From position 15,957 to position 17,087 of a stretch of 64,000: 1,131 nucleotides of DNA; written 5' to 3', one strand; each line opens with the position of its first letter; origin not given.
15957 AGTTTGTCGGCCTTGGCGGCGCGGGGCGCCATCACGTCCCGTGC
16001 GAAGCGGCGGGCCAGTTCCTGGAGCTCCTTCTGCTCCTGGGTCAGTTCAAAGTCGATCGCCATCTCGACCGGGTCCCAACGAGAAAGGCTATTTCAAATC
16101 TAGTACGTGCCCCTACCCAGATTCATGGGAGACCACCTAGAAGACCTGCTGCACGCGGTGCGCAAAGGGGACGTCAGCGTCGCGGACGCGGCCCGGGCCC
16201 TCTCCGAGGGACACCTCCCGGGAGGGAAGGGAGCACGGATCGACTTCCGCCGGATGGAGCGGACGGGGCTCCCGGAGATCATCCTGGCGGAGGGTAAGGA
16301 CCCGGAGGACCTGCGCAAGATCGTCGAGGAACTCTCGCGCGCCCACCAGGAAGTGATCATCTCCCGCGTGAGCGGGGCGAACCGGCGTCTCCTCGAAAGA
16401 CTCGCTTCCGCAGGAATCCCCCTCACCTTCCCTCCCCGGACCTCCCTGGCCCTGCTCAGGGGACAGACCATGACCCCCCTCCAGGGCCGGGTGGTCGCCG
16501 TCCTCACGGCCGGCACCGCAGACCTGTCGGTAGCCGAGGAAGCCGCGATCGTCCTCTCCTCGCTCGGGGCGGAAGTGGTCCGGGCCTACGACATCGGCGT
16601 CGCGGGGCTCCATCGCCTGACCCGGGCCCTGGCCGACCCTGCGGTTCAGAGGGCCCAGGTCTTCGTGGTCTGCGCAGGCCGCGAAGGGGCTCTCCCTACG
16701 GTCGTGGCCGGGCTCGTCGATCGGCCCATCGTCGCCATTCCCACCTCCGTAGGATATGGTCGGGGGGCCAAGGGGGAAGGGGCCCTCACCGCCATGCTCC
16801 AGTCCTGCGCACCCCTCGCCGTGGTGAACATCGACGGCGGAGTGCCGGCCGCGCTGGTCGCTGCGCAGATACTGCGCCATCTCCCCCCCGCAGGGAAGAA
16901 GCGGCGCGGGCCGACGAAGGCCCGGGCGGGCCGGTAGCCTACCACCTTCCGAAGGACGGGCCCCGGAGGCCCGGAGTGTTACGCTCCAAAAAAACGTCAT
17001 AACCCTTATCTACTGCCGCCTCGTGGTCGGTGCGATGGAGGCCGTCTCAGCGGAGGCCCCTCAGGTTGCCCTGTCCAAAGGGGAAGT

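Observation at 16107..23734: Nickel module: LarB-like carboxylase, NiCoT permease and NikR regulator, without LarA/LarC/LarE in the window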

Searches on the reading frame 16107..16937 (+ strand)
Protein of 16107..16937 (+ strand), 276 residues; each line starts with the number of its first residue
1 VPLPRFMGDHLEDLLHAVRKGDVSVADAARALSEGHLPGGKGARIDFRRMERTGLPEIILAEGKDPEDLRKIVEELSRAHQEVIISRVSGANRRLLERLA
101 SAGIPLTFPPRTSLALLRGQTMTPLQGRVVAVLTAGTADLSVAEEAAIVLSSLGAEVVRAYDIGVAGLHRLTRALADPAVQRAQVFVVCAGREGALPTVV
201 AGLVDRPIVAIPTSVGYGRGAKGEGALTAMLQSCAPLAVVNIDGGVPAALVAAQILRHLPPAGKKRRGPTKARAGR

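Call 3: search_protein_families(library=pfam, proteins=[window:16107-16937:+])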
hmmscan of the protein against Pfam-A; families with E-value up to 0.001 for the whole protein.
window:16107-16937:+ (276 aa): 1 family
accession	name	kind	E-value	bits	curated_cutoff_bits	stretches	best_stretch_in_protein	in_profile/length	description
PF00731.26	AIRC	-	4.5e-16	59.1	30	1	130-257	2-128/148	AIR carboxylase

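Call 4: search_protein_families(library=ncbifam, proteins=[window:16107-16937:+])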
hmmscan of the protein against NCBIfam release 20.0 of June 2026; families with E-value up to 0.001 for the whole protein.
window:16107-16937:+ (276 aa): 2 families
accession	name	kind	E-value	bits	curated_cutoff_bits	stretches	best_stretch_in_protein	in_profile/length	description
NF033503.1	LarB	equivalog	5.6e-67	225.5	175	1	45-257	1-208/209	nickel pincer cofactor biosynthesis protein LarB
TIGR01162.1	purE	equivalog_domain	1.8e-12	47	149.6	1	130-256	1-126/156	5-(carboxyamino)imidazole ribonucleotide mutase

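Call 11: search_solved_structures(query=window:16107-16937:+, show_alignments=2)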
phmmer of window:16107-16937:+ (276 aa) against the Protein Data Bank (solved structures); distinct sequences matched with E-value up to 0.001: 6.
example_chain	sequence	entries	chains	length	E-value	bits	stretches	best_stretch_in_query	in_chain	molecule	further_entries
8soq_A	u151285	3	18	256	2.7e-43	151.7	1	13-255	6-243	Pyridinium-3,5-biscarboxylic acid mononucleotide synthase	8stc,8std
7mj0_A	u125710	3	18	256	5.9e-43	150.6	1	13-255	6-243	Pyridinium-3,5-biscarboxylic acid mononucleotide synthase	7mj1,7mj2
2ywx_A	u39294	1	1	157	1e-10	44.9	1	130-257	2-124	Phosphoribosylaminoimidazole carboxylase catalytic subunit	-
1o4v_A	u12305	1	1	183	1.7e-05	27.8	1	130-260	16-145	phosphoribosylaminoimidazole mutase PurE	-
3oow_A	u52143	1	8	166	0.00035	23.5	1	130-259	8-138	Phosphoribosylaminoimidazole carboxylase,catalytic subunit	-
3opq_A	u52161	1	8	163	0.00036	23.5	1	130-259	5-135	Phosphoribosylaminoimidazole carboxylase,catalytic subunit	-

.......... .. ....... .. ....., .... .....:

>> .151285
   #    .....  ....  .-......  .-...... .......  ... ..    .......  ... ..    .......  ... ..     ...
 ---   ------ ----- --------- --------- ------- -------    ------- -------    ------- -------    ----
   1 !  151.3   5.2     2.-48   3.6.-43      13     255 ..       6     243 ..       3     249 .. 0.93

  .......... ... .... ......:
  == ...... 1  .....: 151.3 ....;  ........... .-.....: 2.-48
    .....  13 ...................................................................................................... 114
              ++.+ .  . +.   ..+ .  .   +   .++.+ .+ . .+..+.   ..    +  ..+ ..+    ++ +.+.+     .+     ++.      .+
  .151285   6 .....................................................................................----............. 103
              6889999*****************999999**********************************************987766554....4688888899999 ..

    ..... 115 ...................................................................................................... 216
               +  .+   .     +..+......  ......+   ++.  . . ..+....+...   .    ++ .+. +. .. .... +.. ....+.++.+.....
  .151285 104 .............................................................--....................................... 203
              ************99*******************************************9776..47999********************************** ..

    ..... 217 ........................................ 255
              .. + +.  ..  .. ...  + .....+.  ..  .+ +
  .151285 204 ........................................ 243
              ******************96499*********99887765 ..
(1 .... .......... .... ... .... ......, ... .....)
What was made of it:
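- On LarB (P2CMN synthase): The alignment covers residues 6-243 of the 256-residue chain (call 11).
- Checked: PDB 7mj0 (L. plantarum LarB) matches at E 6e-43 over residues 6-243 of the chain (call 11).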

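Call 26: find_related_loci(query=window:16125-16937:+, collection=genome_contigs, flank=10000)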
Query window:16125-16937:+ (270 aa) in genome_contigs; peptide patterns used: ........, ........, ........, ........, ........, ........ (x = any residue, [..] = any of these).
599 stretches matched a pattern (row limit reached: there are more); 143 encode a relative of the query (tblastn E <= 1e-3); the best 80 are kept; 80 distinct loci.
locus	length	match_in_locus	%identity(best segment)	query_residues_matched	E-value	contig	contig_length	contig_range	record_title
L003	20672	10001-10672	57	34-260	9e-66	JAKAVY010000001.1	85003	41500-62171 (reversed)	MAG: Thermoplasmata archaeon isolate YP4.bin26 NODE_381_length_85003_cov_2.494404, whole genome shotgun sequence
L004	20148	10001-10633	58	37-250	6e-60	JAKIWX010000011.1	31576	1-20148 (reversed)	MAG: Thermoplasmata archaeon isolate SubAcS15-67 SubAcS15-67_11, whole genome shotgun sequence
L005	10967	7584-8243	55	30-250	4e-60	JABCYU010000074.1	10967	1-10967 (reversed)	MAG: Methanobacteriota archaeon isolate Inc-BW-H-2-M_MAG52 Ga0210384_10008129, whole genome shotgun sequence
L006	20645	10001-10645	56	37-250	4e-58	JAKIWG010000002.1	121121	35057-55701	MAG: Thermoplasmata archaeon isolate AcS5-116 NODE_320_length_121121_cov_8.733220, whole genome shotgun sequence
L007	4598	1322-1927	53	37-241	3e-56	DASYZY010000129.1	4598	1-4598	MAG TPA_asm: Thermoplasmata archaeon isolate SMAG_U6374 k141_710434, whole genome shotgun sequence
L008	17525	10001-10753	43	2-249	1e-54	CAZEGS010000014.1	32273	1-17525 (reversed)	MAG TPA_asm: uncultured Candidatus Bathyarchaeia archaeon isolate binchicken_co6_533 genome assembly, contig: NODE_1043_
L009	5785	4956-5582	52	34-241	8e-55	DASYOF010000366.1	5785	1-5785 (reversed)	MAG TPA_asm: Thermoplasmata archaeon isolate SMAG_U4422 k141_765325, whole genome shotgun sequence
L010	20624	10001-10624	51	34-241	5e-54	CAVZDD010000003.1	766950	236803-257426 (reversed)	MAG: uncultured Thermoplasmata archaeon isolate MFD09222.bin.1.10 genome assembly, contig: contig_54220, whole genome sh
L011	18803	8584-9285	56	37-270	5e-54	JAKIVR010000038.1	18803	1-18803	MAG: Thermoplasmata archaeon isolate AcS11-62 AcS11-62_38, whole genome shotgun sequence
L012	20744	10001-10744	43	5-249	2e-53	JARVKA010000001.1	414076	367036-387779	MAG: Nitrososphaeria archaeon isolate JZ1_bin.63 NODE_1_length_414076_cov_3.73882, whole genome shotgun sequence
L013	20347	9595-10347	45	2-249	2e-53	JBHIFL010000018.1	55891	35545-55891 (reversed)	MAG: Candidatus Heimdallarchaeota archaeon isolate b1.sp2_bin.26 NODE_62_length_55891_cov_7.741493, whole genome shotgun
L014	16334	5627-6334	43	5-237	2e-53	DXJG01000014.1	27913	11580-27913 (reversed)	MAG TPA_asm: Candidatus Baldrarchaeota archaeon isolate MAG_95 contig_17454, whole genome shotgun sequence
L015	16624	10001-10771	47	5-261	1e-53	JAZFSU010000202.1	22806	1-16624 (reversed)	MAG: Dehalococcoidia bacterium isolate BS2bin.16 BS2bin.16_202, whole genome shotgun sequence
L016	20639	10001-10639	52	38-250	7e-53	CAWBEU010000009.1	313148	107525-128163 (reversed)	MAG: uncultured Thermoplasmata archaeon isolate MFD09222.bin.2.157 genome assembly, contig: contig_68777, whole genome s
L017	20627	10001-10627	52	34-241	4e-53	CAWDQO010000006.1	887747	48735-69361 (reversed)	MAG: uncultured Thermoplasmata archaeon isolate MFD03399.bin.2.1 genome assembly, contig: contig_6199, whole genome shot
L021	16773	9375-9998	52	34-241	2e-52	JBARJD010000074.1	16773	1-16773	MAG: Thermoplasmata archaeon isolate MFD06650_ilm_asm_bin24 k127_101091, whole genome shotgun sequence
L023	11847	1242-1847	56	37-241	1e-52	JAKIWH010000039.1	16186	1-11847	MAG: Thermoplasmata archaeon isolate AcS5-34 NODE_10737_length_16186_cov_5.357696, whole genome shotgun sequence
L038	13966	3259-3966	44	5-237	3e-49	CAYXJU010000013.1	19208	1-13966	MAG TPA_asm: uncultured Candidatus Bathyarchaeia archaeon isolate SRP098346_co1_293 genome assembly, contig: NODE_2783_l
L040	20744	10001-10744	46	5-249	5e-49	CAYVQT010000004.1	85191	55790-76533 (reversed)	MAG TPA_asm: uncultured Dehalococcoidia bacterium isolate binchicken_co334_130 genome assembly, contig: NODE_358_length_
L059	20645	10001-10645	47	37-249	7e-47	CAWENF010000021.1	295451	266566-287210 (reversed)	MAG: uncultured archaeon isolate MFD02923.bin.2.77 genome assembly, contig: contig_9273, whole genome shotgun sequence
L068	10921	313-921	44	37-237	5e-46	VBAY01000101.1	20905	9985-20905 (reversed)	MAG: Candidatus Bathyarchaeota archaeon isolate BA_4 14_0903_16_40cm_scaffold_1201, whole genome shotgun sequence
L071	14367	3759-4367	45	37-237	1e-45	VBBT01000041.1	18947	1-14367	MAG: Candidatus Bathyarchaeota archaeon isolate BA_25 14_0927_12_40cm_scaffold_2882, whole genome shotgun sequence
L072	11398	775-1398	52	34-241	1e-44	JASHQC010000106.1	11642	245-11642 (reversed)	MAG: Thermoplasmata archaeon isolate JOPF065 JOPF_A102_contig_128136, whole genome shotgun sequence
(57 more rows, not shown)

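Call 29: search_protein_families(library=ncbifam, proteins=[L038:1930-3189:-, L040:7812-8645:-, L021:9985-11013:+, L017:11643-12602:-, L014:11016-11672:-, L071:4472-5509:+, L021:15155-16288:-, L059:11777-12589:+, L068:3236-4336:-, L016:6929-8164:-], max_evalue=0.00001)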
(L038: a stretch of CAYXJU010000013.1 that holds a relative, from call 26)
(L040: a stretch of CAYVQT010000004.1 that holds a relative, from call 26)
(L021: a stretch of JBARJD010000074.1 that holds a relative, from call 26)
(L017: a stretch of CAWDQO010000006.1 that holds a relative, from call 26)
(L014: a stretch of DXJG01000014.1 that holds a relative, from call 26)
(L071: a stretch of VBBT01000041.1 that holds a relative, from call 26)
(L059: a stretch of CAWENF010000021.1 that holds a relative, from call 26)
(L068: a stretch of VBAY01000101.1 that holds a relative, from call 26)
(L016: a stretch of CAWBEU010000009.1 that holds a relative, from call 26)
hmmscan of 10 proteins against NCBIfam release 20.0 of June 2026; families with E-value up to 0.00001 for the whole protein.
L038:1930-3189:- (419 aa): 2 families
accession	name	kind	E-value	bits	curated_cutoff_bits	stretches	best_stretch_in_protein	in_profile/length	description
TIGR00299.2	nickel_LarC1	equivalog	3.5e-45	153.7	90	1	91-255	7-165/165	nickel pincer cofactor biosynthesis protein LarC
NF052512.1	nickel_LarC2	equivalog_domain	1.1e-37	128.7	50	1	268-389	1-117/118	nickel pincer cofactor biosynthesis protein LarC2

L040:7812-8645:- (277 aa): 10 families
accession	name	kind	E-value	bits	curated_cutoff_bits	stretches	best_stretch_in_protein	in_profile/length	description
TIGR00268.2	TIGR00268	equivalog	1.3e-84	283.5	150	1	16-269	6-257/259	ATP-dependent sacrificial sulfur transferase LarE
TIGR00884.1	guaA_Cterm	equivalog_domain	1.5e-11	44.2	338.75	1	11-84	5-78/310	glutamine-hydrolyzing GMP synthase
NF010587.0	PRK13980.1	equivalog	5.2e-11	42.3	255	1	16-88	25-97/267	NAD+ synthase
NF000848.1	PRK00074.1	equivalog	8.4e-10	37.8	400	1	9-84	200-276/512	glutamine-hydrolyzing GMP synthase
TIGR00552.1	nadE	equivalog_domain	4.9e-09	35.8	63.65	1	24-88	23-89/251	NAD(+) synthase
NF010588.0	PRK13981.1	equivalog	8.4e-09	34.3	479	1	25-87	287-350/546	NAD+ synthase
TIGR00364.1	TIGR00364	equivalog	1.9e-07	30.8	150.3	1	26-87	1-61/201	7-cyano-7-deazaguanine synthase QueC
NF001138.1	PRK00143.1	equivalog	2.8e-07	29.8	284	0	27-131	3-124/345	tRNA 2-thiouridine(34) synthase MnmA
NF002048.0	PRK00876.1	subfamily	1.7e-06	27.1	313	1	19-80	33-95/330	NAD(+) synthase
TIGR01536.1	asn_synth_AEB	equivalog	5.8e-06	25.6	267.1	1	28-89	257-319/517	asparagine synthase (glutamine-hydrolyzing)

L021:9985-11013:+ (342 aa): 2 families
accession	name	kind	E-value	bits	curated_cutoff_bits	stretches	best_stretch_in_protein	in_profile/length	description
TIGR02169.1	SMC_prok_A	equivalog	2.7e-06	25.4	729.4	0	166-332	277-446/1165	chromosome segregation protein SMC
TIGR02168.1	SMC_prok_B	equivalog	9.2e-06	23.7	567.35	0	54-328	707-978/1181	chromosome segregation protein SMC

L017:11643-12602:- (319 aa): 0 families

L014:11016-11672:- (218 aa): 12 families
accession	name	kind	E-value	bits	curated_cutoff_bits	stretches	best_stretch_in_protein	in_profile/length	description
NF004902.0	PRK06265.1-1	equivalog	2.9e-59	200.3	219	1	1-212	1-205/213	cobalt transporter CbiM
NF008873.0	PRK11909.1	equivalog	3e-59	200.6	225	1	1-210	1-218/230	cobalt transporter CbiM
NF005598.0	PRK07331.1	equivalog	2.7e-56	191.3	401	1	1-210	1-220/323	cobalt transporter CbiM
NF006184.0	PRK08319.1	equivalog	1.3e-26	93.5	180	1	1-211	1-213/224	energy-coupling factor ABC transporter permease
NF004905.0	PRK06265.1-5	equivalog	1.2e-25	90.9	173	1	1-212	1-199/205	cobalt transporter CbiM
NF004906.0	PRK06265.2-1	equivalog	1.4e-23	83.9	205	1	1-211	1-210/212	cobalt transporter CbiM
TIGR00123.1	cbiM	equivalog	2e-21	76.9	184.15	1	1-211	1-213/214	cobalt ECF transporter S component CbiM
NF004909.0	PRK06265.2-5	equivalog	7e-21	75.2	172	1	1-211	1-195/196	cobalt transporter CbiM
NF004907.0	PRK06265.2-2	subfamily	7.8e-20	71.4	200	1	1-212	21-219/221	cobalt transporter CbiM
NF004903.0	PRK06265.1-3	equivalog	3e-19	69.3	193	1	1-211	2-199/211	cobalt transporter CbiM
NF004908.0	PRK06265.2-3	equivalog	3.5e-14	53.3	205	1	1-211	1-198/211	cobalt transporter CbiM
NF004904.0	PRK06265.1-4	equivalog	5.7e-12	45.7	172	1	1-211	1-200/206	cobalt transporter CbiM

L071:4472-5509:+ (345 aa): 4 families
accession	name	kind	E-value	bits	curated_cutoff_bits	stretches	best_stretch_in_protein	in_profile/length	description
TIGR03674.1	fen_arch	equivalog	9.7e-139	462.2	351.95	1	1-343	1-338/338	flap endonuclease-1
TIGR00600.1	rad2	subfamily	1.4e-26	93.2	1204.4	2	115-258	765-892/1039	DNA excision repair protein (rad2)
TIGR00593.1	pola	equivalog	2.2e-06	26.3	600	1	209-332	156-279/890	DNA polymerase I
NF004397.1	PRK05755.1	equivalog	4.2e-06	25.6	720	1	206-271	153-219/889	DNA polymerase I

L021:15155-16288:- (377 aa): 37 families (the best 25 are shown)
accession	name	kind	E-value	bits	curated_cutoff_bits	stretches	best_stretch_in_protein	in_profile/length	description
NF053787.1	GlcN_PG_synth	equivalog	1.8e-33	115.9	480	1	1-373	1-359/361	N-acetylglucosaminyl phosphatidylglycerol synthase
TIGR03449.1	mycothiol_MshA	equivalog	3.8e-32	111.7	462.5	1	165-371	188-401/406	D-inositol-3-phosphate glycosyltransferase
NF041876.1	EPS_EpsE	equivalog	1.7e-30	106.6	400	1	165-366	186-389/389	exopolysaccharide biosynthesis GT4 family glycosyltransferase EpsE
TIGR04063.1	stp3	hypoth_equivalog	1.5e-27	96.6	442.05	1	158-373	173-395/397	TIGR04063 family PEP-CTERM/XrtA system glycosyltransferase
TIGR03088.1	stp2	hypoth_equivalog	1.9e-27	96.3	409.05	1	167-371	162-371/374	TIGR03088 family PEP-CTERM/XrtA system glycosyltransferase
NF047684.1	TeichurnBiosyTuaC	equivalog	2.2e-26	92.7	550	1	142-371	162-387/391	teichuronic acid biosynthesis protein TuaC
TIGR03999.1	thiol_BshA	equivalog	2.3e-26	92.6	273.7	1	146-372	146-372/375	N-acetyl-alpha-D-glucosaminyl L-malate synthase BshA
TIGR02149.1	glgA_Coryne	subfamily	3.1e-25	89.1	302.4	1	163-371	167-388/391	glycogen synthase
TIGR04047.1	MSMEG_0565_glyc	hypoth_equivalog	7.8e-23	81.1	259.85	1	146-371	140-372/373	MSMEG_0565 family glycosyltransferase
NF038295.1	EPS_HpsP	equivalog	1.5e-21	76.9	550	1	189-372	198-386/388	hormogonium polysaccharide biosynthesis glycosyltransferase HpsP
NF041010.1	glycosy_Agl16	equivalog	2.8e-21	75.8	575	2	198-371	180-349/352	glycosylation protein Agl16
NF038229.1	Glyco4_Geo_Pelo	equivalog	5.5e-20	71.7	400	1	197-372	161-335/338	GPMC system family 4 glycosyltransferase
NF007640.0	PRK10307.1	subfamily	6e-19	68.2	276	1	142-368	169-402/411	WcaI family glycosyltransferase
NF038298.1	EPS_HpsO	equivalog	1.1e-17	64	575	1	166-372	169-386/388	hormogonium polysaccharide biosynthesis glycosyltransferase HpsO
NF041879.1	EPS_EpsH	equivalog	6.2e-17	61.4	800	1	158-371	204-414/431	exopolysaccharide biosynthesis glycosyltransferase EpsH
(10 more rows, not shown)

L059:11777-12589:+ (270 aa): 2 families
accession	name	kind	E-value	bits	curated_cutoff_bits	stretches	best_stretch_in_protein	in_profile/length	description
TIGR02454.1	ECF_T_CbiQ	equivalog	1.4e-43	149.1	111.8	1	33-234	1-200/200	cobalt ECF transporter T component CbiQ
NF012029.0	PRK15485.1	equivalog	1.7e-13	51.1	303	1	31-231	14-214/225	energy-coupling factor ABC transporter transmembrane protein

L068:3236-4336:- (366 aa): 14 families
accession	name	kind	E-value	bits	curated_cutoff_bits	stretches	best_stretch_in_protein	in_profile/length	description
NF047730.1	tRNAMtaseTrm5b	equivalog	1.1e-73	248.3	600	1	16-362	4-328/330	tRNA (guanine(37)-N1)-methyltransferase Trm5b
NF047732.1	tRNAMtaseTrm5bMeth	equivalog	2.8e-57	194.2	500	1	15-320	3-302/337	tRNA (guanine(37)-N1)-methyltransferase Trm5b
NF047729.1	tRNAMtaseTaw21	equivalog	4e-46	157.2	400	1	107-361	5-248/250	tRNA 4-demethylwyosine(37)-methyltransferase Taw21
NF047728.1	tRNAMtaseTaw22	equivalog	1.1e-43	149.7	550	1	17-362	5-334/336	tRNA (guanine(37)-N1)/4-demethylwyosine(37)-methyltransferase Taw22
NF047823.1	tRNAwyosTaw2Pyroc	equivalog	1e-40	139.9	550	1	89-362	10-274/277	tRNA(Phe) (4-demethylwyosine(37)-C(7)) aminocarboxypropyltransferase Taw2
NF047824.1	tRNAwyosineTaw2Meth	equivalog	1.2e-36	126.6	350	1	112-363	5-243/245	tRNA(Phe) (4-demethylwyosine(37)-C(7)) aminocarboxypropyltransferase Taw2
TIGR00479.1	rumA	equivalog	1.8e-08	33.7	183.55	1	131-288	214-372/432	23S rRNA (uracil(1939)-C(5))-methyltransferase RlmD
TIGR03534.1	RF_mod_PrmC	equivalog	3.9e-08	33.1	199.1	1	180-271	57-151/253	peptide chain release factor N(5)-glutamine methyltransferase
TIGR02469.1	CbiT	equivalog_domain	5.2e-08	33.2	78.3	1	204-307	16-118/124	precorrin-6Y C5,15-methyltransferase (decarboxylating) subunit CbiT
NF005640.0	PRK07402.1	equivalog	2.6e-07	30.4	219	1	205-311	41-145/200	precorrin-6Y C5,15-methyltransferase subunit CbiT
TIGR00536.1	hemK_fam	subfamily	6.7e-07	28.7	115.5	1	208-265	115-172/286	HemK family protein methyltransferase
NF011529.0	PRK14968.1-3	equivalog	1.3e-06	28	162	1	204-266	29-90/198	putative methyltransferase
NF006138.0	PRK08287.1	equivalog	2.3e-06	27.6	210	1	210-317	34-137/189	decarboxylating cobalt-precorrin-6B (C(15))-methyltransferase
NF011494.0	PRK14902.1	equivalog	5.8e-06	25.4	319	1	204-287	247-329/444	16S rRNA (cytosine(967)-C(5))-methyltransferase RsmB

L016:6929-8164:- (411 aa): 5 families
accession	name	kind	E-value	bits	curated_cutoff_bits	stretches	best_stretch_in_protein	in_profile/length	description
NF042970.1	AcrlCoAredClosAcrA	equivalog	7.6e-54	183.2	600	2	286-407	235-359/360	acryloyl-CoA reductase electron transfer subunit beta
NF038209.1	mft_etfA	equivalog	1.4e-42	146.1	240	1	121-403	27-300/303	mycofactocin-associated electron transfer flavoprotein alpha subunit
NF002889.0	PRK03363.1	equivalog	1.4e-41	142.9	549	1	134-406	43-312/313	electron transfer flavoprotein subunit alpha/FixB family protein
NF008884.0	PRK11916.1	equivalog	5.8e-41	140.8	528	1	132-406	41-311/312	electron transfer flavoprotein subunit alpha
NF051845.1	EtFlavAlphaProt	equivalog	2e-38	132.4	600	1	104-409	112-403/406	electron transfer flavoprotein subunit alpha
